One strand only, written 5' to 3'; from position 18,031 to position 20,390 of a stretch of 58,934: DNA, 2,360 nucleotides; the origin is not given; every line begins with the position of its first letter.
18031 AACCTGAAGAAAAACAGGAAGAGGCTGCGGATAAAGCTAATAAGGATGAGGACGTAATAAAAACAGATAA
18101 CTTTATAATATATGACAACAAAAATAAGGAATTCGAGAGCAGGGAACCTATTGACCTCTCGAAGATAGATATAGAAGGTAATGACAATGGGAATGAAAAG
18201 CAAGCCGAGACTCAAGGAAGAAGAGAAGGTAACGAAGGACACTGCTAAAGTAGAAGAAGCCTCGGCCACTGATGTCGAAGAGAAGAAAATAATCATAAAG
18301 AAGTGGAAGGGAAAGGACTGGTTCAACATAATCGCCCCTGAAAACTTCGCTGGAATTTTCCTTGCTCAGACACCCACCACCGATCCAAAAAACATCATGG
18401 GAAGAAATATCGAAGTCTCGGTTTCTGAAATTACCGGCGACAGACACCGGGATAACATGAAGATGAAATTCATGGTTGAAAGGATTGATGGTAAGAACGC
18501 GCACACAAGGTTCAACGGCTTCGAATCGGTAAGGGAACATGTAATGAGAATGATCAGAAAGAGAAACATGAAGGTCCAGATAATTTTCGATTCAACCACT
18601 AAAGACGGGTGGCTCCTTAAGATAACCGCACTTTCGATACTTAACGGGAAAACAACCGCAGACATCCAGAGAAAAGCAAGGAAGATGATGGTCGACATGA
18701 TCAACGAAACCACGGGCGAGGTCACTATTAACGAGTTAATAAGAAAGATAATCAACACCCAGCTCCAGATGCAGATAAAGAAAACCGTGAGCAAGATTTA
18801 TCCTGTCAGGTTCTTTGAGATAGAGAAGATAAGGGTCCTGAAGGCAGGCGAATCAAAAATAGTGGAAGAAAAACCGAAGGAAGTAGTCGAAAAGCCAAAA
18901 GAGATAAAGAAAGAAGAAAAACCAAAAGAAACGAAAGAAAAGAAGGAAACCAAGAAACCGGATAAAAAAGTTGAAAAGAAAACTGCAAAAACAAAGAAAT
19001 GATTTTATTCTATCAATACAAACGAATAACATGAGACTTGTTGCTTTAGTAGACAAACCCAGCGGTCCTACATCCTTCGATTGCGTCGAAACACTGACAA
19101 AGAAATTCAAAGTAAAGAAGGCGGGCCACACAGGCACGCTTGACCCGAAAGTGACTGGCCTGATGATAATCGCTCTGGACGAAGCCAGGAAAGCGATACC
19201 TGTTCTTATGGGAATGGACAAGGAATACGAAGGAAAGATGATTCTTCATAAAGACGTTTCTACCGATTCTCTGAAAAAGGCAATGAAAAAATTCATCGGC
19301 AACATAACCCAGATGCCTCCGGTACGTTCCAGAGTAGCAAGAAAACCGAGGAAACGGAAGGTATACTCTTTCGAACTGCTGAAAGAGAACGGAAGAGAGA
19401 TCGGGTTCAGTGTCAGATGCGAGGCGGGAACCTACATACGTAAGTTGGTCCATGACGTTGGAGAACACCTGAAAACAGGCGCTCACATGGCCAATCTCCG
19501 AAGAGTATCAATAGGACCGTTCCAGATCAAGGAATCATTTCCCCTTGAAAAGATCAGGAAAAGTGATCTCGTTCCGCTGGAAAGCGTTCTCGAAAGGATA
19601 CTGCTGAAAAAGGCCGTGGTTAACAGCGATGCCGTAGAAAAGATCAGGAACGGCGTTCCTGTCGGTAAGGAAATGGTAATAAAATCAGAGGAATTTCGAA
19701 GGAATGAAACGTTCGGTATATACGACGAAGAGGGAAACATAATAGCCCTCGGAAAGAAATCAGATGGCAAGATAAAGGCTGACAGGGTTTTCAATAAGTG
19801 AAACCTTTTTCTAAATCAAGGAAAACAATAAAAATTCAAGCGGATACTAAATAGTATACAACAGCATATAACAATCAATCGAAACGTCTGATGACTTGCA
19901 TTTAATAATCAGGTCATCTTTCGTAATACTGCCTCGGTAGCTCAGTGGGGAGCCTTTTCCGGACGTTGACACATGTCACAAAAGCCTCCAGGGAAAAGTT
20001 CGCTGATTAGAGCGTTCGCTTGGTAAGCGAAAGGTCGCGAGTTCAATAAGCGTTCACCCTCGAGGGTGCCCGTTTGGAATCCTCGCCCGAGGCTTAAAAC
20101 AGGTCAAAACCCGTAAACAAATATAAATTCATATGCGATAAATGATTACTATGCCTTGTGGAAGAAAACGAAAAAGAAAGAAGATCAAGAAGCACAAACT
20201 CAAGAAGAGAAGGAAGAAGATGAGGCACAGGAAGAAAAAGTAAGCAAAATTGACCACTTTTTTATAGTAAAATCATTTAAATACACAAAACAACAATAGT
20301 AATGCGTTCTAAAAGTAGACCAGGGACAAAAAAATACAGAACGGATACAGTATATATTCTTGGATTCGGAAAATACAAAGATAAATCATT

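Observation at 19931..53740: Window-wide burst of non-canonical tRNA introns, with a recurrent 59/60 T-loop intron class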

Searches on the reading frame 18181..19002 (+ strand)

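Call 26: search_protein_families(library=pfam, proteins=[window:18181-19002:+])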
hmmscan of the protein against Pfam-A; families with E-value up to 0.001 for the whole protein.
window:18181-19002:+ (273 aa): 1 family
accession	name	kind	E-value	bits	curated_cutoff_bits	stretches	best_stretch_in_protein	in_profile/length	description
PF01015.23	Ribosomal_S3Ae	-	3.7e-50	170.6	29.3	1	35-222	3-190/191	Ribosomal S3Ae family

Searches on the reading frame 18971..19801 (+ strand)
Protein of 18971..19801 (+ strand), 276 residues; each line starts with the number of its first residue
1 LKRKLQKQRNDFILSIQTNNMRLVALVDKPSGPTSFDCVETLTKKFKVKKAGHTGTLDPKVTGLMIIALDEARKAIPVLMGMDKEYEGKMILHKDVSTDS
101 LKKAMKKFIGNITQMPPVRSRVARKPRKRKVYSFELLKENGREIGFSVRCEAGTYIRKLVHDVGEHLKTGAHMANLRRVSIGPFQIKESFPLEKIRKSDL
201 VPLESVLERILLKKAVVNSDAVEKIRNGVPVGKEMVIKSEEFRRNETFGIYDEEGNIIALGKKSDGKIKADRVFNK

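Call 16: search_protein_families(library=pfam, proteins=[window:18971-19801:+])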
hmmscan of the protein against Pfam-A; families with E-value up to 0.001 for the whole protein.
window:18971-19801:+ (276 aa): 4 families
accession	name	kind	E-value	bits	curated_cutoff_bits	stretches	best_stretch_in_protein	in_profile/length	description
PF01509.24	TruB_N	-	7.2e-26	91.8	27.3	1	44-156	2-149/149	TruB family pseudouridylate synthase (N terminal domain)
PF16198.10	TruB_C_2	-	3.2e-11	43.6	29.3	1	157-209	1-56/66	tRNA pseudouridylate synthase B C-terminal domain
PF21238.2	Pus10_C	-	4.1e-09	36.8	27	1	61-176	101-216/232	Pus10, C-terminal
PF01472.26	PUA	-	0.00071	19.9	24.8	0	214-262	2-51/74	PUA domain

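Call 33: find_homologous_proteins(query=window:18971-19801:+, max_evalue=1e-40)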
Query window:18971-19801:+ (276 aa): 1216 proteins with E <= 1e-40 among 4975 candidates; the best 120 are listed.
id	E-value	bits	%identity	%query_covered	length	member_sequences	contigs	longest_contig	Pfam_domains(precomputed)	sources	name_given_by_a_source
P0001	3.4e-161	552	100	93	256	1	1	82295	PF01509.24,PF16198.11,PF21238.3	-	-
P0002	5.6e-128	444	79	93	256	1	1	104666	PF01509.24,PF16198.11,PF21238.3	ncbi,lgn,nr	ncbi:MAG: RNA-guided pseudouridylation complex pseudouridine synthase subunit Cbf5 [Candidatus Aenig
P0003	3.2e-96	340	63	93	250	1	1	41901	PF01509.24,PF16198.11,PF21238.3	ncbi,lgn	-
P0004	3.1e-93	330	60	91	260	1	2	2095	PF01509.24,PF01472.27,PF16198.11,PF21238.3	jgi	jgi:H/ACA ribonucleoprotein complex subunit 4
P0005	3.6e-93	330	61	92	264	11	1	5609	PF01509.24,PF01472.27,PF16198.11,PF21238.3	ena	-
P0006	6.8e-93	329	60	91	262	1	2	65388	PF01509.24,PF01472.27,PF16198.11,PF21238.3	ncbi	-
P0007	9.3e-93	328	61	94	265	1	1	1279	PF01509.24,PF01472.27,PF16198.11,PF21238.3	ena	-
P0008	1.8e-91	324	62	91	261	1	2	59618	PF01509.24,PF16198.11,PF21238.3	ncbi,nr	ncbi:MAG: RNA-guided pseudouridylation complex pseudouridine synthase subunit Cbf5 [Candidatus Aenig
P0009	4.2e-90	319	58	96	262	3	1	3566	PF01509.24,PF01472.27,PF16198.11,PF21238.3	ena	-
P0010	5.0e-90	319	59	91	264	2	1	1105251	PF01509.24,PF01472.27,PF16198.11,PF21238.3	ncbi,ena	-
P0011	9.3e-90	318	58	92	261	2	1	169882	PF01509.24,PF01472.27,PF16198.11,PF21238.3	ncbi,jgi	-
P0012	2.2e-89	317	58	91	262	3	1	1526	PF01509.24,PF01472.27,PF16198.11,PF21238.3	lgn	-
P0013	2.6e-89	317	60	92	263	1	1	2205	PF01509.24,PF01472.27,PF16198.11,PF21238.3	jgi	jgi:H/ACA ribonucleoprotein complex subunit 4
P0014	2.9e-89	317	60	91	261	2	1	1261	PF01509.24,PF01472.27,PF16198.11,PF21238.3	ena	-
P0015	6.1e-89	316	61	91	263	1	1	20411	PF01509.24,PF01472.27,PF16198.11,PF21238.3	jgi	jgi:H/ACA ribonucleoprotein complex subunit 4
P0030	6.7e-87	309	60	91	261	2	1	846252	PF01509.24,PF01472.27,PF16198.11,PF21238.3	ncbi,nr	ncbi:MAG: RNA-guided pseudouridylation complex pseudouridine synthase subunit Cbf5 [Candidatus Aenig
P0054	1.1e-82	295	58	91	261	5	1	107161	PF01509.24,PF01472.27,PF16198.11,PF21238.3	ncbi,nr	ncbi:MAG: RNA-guided pseudouridylation complex pseudouridine synthase subunit Cbf5 [Candidatus Aenig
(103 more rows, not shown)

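Call 34: find_encoding_contigs(protein=P0002, flank=10000, max_places=2)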
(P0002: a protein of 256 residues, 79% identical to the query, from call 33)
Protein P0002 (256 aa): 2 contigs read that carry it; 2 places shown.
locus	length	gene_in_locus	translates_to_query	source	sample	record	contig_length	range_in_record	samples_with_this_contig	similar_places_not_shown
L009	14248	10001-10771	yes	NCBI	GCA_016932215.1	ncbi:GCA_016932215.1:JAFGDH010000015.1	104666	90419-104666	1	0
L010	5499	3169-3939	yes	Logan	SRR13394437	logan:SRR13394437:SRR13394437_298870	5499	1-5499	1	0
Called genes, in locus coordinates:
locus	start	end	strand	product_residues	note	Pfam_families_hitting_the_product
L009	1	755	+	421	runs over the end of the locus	-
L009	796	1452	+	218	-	-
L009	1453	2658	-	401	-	PF01926:MMR_HSR1, PF08438:YGR210-like_G4, PF02824:TGS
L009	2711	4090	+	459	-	PF21476:PF0610-like_N (faint), PF01022:HTH_5 (weak), PF01978:TrmB (faint), PF08279:HTH_11 (faint), PF12802:MarR_2 (faint), PF13412:HTH_24 (faint)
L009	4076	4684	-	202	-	PF00929:RNase_T, PF13482:RNase_H_2 (faint), PF16473:Rv2179c-like (faint)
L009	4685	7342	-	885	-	PF00133:tRNA-synt_1, PF01406:tRNA-synt_1e, PF09334:tRNA-synt_1g, PF00133:tRNA-synt_1, PF19303:Anticodon_3, PF03483:B3_4, PF01588:tRNA_bind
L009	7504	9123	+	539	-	PF01368:DHH, PF27767:Arc_Cdc45, PF21763:DHH_CID, PF02272:DHHA1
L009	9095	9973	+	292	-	PF01015:Ribosomal_S3Ae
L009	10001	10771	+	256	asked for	PF01509:TruB_N, PF21238:Pus10_C, PF16198:TruB_C_2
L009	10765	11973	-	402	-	PF07228:SpoIIE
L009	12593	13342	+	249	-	-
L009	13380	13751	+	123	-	-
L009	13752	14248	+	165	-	PF10609:ParA (weak), PF01656:CbiA, PF02374:ArsA_ATPase, PF13614:AAA_31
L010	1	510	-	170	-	?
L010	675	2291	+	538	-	PF01368:DHH, PF27767:Arc_Cdc45, PF21763:DHH_CID, PF02272:DHHA1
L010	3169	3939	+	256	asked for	PF01509:TruB_N, PF21238:Pus10_C, PF16198:TruB_C_2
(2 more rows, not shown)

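Call 35: find_encoding_contigs(protein=P0003, flank=10000, max_places=2)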
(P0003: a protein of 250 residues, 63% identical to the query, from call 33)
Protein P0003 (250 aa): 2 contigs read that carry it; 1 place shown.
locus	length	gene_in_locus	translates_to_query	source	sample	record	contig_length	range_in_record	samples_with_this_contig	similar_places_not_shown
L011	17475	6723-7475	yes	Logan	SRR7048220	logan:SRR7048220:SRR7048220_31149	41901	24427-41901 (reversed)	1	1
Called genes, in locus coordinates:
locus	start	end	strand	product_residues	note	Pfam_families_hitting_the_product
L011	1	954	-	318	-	?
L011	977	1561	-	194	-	PF00929:RNase_T, PF16473:Rv2179c-like (weak)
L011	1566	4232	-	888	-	PF00133:tRNA-synt_1, PF09334:tRNA-synt_1g, PF00133:tRNA-synt_1, PF01406:tRNA-synt_1e (weak), PF08264:Anticodon_1 (weak), PF19303:Anticodon_3, PF03483:B3_4, PF01588:tRNA_bind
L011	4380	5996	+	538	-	PF01368:DHH, PF27767:Arc_Cdc45 (weak), PF21763:DHH_CID, PF02272:DHHA1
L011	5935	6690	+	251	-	PF01015:Ribosomal_S3Ae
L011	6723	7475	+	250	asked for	PF01509:TruB_N, PF21238:Pus10_C, PF01509:TruB_N (weak), PF16198:TruB_C_2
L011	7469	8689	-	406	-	PF07228:SpoIIE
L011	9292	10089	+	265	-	-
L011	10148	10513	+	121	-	-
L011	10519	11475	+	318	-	PF01656:CbiA, PF02374:ArsA_ATPase, PF10609:ParA (faint), PF13614:AAA_31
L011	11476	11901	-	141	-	PF00072:Response_reg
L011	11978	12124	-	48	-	PF04014:MazE_antitoxin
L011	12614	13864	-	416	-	PF05221:AdoHcyase, PF00670:AdoHcyase_NAD, PF02826:2-Hacid_dh_C, PF07991:KARI_N (weak)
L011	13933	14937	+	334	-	PF01636:APH (weak)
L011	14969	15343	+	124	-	-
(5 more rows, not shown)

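Call 47: find_encoding_contigs(protein=P0008, flank=10000, max_places=1)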
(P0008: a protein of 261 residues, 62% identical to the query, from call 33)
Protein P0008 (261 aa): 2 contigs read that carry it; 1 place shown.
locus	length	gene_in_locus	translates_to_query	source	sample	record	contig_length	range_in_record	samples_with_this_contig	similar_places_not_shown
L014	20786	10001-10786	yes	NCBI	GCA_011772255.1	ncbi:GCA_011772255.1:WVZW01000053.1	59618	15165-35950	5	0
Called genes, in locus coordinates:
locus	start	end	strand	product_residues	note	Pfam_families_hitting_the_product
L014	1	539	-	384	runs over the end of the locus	PF01978:TrmB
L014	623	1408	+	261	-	-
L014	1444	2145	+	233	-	-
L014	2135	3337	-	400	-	PF01926:MMR_HSR1, PF08438:YGR210-like_G4, PF02824:TGS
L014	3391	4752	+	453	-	PF13412:HTH_24 (faint), PF21476:PF0610-like_N (faint), PF01022:HTH_5, PF01978:TrmB (faint), PF08279:HTH_11 (faint), PF22979:HTH_69 (faint)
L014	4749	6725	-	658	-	PF00133:tRNA-synt_1, PF09334:tRNA-synt_1g, PF00133:tRNA-synt_1 (weak), PF09334:tRNA-synt_1g, PF00133:tRNA-synt_1, PF08264:Anticodon_1, PF19303:Anticodon_3, PF01588:tRNA_bind, +1 more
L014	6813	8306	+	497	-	PF01368:DHH, PF27767:Arc_Cdc45 (weak), PF21763:DHH_CID, PF02272:DHHA1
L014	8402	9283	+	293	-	-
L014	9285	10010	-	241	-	-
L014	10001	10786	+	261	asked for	PF01509:TruB_N, PF21238:Pus10_C, PF16198:TruB_C_2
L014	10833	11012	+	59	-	-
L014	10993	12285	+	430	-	-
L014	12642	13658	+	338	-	PF03161:LAGLIDADG_2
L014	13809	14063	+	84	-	-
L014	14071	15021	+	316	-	PF02374:ArsA_ATPase, PF10609:ParA (faint), PF01656:CbiA, PF13614:AAA_31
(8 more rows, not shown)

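Call 48: find_encoding_contigs(protein=P0010, flank=10000, max_places=1)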
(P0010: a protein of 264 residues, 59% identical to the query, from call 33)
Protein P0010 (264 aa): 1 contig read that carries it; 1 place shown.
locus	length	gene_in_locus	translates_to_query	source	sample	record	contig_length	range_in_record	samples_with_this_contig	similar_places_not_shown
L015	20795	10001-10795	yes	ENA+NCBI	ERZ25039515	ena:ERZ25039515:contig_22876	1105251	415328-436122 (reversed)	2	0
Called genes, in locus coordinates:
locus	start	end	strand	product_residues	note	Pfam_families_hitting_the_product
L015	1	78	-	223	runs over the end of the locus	PF03947:Ribosomal_L2_C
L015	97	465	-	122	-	PF00276:Ribosomal_L23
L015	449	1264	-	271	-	PF00573:Ribosomal_L4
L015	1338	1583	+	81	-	-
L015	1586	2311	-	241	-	PF00590:TP_methylase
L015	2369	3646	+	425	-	-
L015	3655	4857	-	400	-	PF01926:MMR_HSR1, PF08438:YGR210-like_G4, PF02824:TGS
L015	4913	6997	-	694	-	PF00133:tRNA-synt_1, PF09334:tRNA-synt_1g, PF01406:tRNA-synt_1e (weak), PF01921:tRNA-synt_1f (weak), PF19303:Anticodon_3, PF08264:Anticodon_1, PF01588:tRNA_bind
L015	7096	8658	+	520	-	PF01368:DHH, PF27767:Arc_Cdc45 (weak), PF21763:DHH_CID, PF02272:DHHA1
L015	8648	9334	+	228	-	PF01015:Ribosomal_S3Ae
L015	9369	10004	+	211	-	PF18306:LDcluster4, PF03641:Lysine_decarbox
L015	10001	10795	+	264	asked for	PF01509:TruB_N, PF21238:Pus10_C, PF16198:TruB_C_2, PF01472:PUA (weak)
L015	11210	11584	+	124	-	-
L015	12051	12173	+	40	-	-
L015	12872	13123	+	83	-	-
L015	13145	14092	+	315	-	PF02374:ArsA_ATPase, PF10609:ParA (faint), PF01656:CbiA (weak), PF13614:AAA_31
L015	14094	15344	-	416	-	PF05221:AdoHcyase, PF02826:2-Hacid_dh_C, PF00670:AdoHcyase_NAD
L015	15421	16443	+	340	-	-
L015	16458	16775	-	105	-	-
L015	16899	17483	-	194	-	PF05204:Hom_end (faint), PF14527:LAGLIDADG_WhiA (faint), PF14528:LAGLIDADG_3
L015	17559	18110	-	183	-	-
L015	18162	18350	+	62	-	-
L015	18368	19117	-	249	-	PF00705:PCNA_N, PF02144:Rad1, PF02747:PCNA_C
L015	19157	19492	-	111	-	-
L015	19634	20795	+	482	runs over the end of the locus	-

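Call 79: find_encoding_contigs(protein=P0030, flank=10000, max_places=1)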
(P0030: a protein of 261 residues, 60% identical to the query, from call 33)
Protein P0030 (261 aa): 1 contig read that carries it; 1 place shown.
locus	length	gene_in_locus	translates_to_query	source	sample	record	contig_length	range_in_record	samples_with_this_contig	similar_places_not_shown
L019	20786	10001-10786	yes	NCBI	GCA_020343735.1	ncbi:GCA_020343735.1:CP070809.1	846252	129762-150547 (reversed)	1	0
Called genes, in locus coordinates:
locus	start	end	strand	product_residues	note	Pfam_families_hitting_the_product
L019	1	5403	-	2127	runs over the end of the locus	-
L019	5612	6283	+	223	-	PF16897:MMR_HSR1_Xtn, PF02824:TGS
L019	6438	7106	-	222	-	-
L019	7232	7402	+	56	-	-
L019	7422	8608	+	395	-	PF00939:Na_sulph_symp, PF03600:CitMHS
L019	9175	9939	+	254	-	PF01015:Ribosomal_S3Ae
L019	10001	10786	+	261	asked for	PF01509:TruB_N, PF21238:Pus10_C, PF16198:TruB_C_2, PF01472:PUA (weak)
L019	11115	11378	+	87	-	-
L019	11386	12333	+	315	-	PF00448:SRP54 (faint), PF02374:ArsA_ATPase, PF10609:ParA (faint), PF01656:CbiA, PF13614:AAA_31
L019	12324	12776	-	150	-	-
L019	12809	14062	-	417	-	PF05221:AdoHcyase, PF00670:AdoHcyase_NAD, PF02826:2-Hacid_dh_C (weak), PF07991:KARI_N (weak)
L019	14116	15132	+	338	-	-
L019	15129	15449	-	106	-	-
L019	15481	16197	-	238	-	PF01411:tRNA-synt_2c, PF07973:tRNA_SAD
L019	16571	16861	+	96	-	-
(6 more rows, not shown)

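Call 80: find_encoding_contigs(protein=P0054, flank=10000, max_places=1)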
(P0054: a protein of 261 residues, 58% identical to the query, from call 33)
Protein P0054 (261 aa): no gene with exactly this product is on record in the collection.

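Call 89: search_protein_families(library=pfam, proteins=[L015:16899-17483:-], max_evalue=1)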
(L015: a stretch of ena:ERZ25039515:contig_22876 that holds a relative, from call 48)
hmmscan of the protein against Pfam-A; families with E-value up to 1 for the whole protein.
L015:16899-17483:- (194 aa): 4 families
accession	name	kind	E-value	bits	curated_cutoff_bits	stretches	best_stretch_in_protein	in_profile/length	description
PF14528.11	LAGLIDADG_3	-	3e-16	59.9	22.5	2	105-172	4-71/82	LAGLIDADG-like domain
PF05204.19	Hom_end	-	7.5e-09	36.1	21.1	2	107-177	17-90/110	Homing endonuclease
PF14527.11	LAGLIDADG_WhiA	-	1.2e-08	35.3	23.2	2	106-158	3-57/93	WhiA LAGLIDADG-like domain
PF10298.14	WhiA_N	-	0.0059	17.1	23.4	1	122-176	24-79/86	WhiA N-terminal LAGLIDADG-like domain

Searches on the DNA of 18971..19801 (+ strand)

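Call 88: search_rna_families(sources=[L014, L015, L019, L002, L011, L009, L013], threshold=gathering)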
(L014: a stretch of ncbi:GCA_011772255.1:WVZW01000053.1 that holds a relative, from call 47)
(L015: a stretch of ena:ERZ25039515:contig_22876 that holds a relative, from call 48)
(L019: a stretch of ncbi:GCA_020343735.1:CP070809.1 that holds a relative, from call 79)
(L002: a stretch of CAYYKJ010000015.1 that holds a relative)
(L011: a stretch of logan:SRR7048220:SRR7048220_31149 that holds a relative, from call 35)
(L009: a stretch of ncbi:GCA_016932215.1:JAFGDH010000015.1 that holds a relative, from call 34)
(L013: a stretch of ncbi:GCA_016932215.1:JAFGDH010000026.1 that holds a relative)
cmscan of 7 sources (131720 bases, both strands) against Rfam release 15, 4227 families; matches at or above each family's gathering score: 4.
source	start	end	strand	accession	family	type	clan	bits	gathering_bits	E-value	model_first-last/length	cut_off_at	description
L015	10850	10993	+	RF00005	tRNA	Gene; tRNA;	CL00001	54.9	29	9.1e-09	1-71/71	no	tRNA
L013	9542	9660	-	RF00005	tRNA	Gene; tRNA;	CL00001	50.7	29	1.3e-07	1-71/71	no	tRNA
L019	10870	10927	+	RF00005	tRNA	Gene; tRNA;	CL00001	33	29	0.0096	1-71/71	no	tRNA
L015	16828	16887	-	RF00005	tRNA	Gene; tRNA;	CL00001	32.2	29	0.016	8-63/71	no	tRNA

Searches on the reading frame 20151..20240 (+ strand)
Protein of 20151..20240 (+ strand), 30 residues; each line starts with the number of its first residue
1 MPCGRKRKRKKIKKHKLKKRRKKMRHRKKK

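Call 89: search_protein_families(library=pfam, proteins=[window:20151-20240:+], max_evalue=1)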
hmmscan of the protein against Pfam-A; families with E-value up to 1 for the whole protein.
seq(30 aa): 0 families
